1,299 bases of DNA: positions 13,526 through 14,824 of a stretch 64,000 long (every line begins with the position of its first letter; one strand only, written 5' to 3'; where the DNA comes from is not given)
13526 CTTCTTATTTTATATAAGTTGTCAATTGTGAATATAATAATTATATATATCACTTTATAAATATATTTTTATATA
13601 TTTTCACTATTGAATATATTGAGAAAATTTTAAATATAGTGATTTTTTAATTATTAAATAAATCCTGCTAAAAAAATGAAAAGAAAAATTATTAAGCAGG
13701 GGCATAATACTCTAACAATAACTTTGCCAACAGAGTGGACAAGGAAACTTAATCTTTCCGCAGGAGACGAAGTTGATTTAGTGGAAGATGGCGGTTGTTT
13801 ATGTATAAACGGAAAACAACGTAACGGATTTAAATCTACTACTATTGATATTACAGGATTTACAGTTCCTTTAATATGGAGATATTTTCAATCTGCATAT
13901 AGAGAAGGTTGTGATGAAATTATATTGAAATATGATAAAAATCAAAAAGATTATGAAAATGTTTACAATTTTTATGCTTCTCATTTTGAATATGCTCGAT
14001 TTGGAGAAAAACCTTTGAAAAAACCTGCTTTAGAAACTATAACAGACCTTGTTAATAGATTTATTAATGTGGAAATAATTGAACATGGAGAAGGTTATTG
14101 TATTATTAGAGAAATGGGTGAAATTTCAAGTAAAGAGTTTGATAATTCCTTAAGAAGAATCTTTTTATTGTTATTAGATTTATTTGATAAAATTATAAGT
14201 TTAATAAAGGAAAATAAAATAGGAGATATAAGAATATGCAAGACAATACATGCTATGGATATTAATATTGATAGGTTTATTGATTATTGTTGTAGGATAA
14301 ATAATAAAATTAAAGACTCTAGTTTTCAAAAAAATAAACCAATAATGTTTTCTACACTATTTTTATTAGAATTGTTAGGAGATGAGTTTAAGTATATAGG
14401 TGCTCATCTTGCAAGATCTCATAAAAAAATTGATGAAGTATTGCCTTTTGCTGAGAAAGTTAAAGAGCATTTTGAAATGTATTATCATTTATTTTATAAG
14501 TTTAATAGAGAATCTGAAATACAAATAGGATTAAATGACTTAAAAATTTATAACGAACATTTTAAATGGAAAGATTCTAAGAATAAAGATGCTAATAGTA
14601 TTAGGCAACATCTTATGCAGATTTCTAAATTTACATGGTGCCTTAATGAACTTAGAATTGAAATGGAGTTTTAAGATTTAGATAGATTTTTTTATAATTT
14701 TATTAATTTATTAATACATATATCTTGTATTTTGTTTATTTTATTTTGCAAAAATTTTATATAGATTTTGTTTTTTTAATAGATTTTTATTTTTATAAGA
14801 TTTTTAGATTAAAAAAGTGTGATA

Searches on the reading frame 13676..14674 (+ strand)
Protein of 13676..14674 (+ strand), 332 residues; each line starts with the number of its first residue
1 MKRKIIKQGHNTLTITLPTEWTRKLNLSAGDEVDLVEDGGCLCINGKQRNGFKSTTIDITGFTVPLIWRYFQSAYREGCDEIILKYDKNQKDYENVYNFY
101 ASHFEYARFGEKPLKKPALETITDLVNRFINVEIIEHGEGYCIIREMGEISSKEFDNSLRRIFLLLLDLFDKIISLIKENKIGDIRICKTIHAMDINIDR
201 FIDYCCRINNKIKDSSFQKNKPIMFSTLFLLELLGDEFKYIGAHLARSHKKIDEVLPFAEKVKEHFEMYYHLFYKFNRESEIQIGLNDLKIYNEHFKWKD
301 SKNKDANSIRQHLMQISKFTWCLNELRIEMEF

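Call 3: search_protein_families(library=pfam, proteins=[window:13676-14674:+], max_evalue=0.01)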
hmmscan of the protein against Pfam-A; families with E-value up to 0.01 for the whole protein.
window:13676-14674:+ (332 aa): 1 family
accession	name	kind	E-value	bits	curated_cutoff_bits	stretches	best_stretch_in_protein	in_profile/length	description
PF04014.23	MazE_antitoxin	-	2.3e-08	34.3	24.7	1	6-40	1-37/48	Antidote-toxin recognition MazE, bacterial antitoxin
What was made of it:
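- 13676..14674 (+): AbrB/MazE-type N-terminal domain regulator, divergently oriented. It recurs beside the kinase/PGM island in relatives. Pfam MazE_antitoxin 2.3e-08 (call 3).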
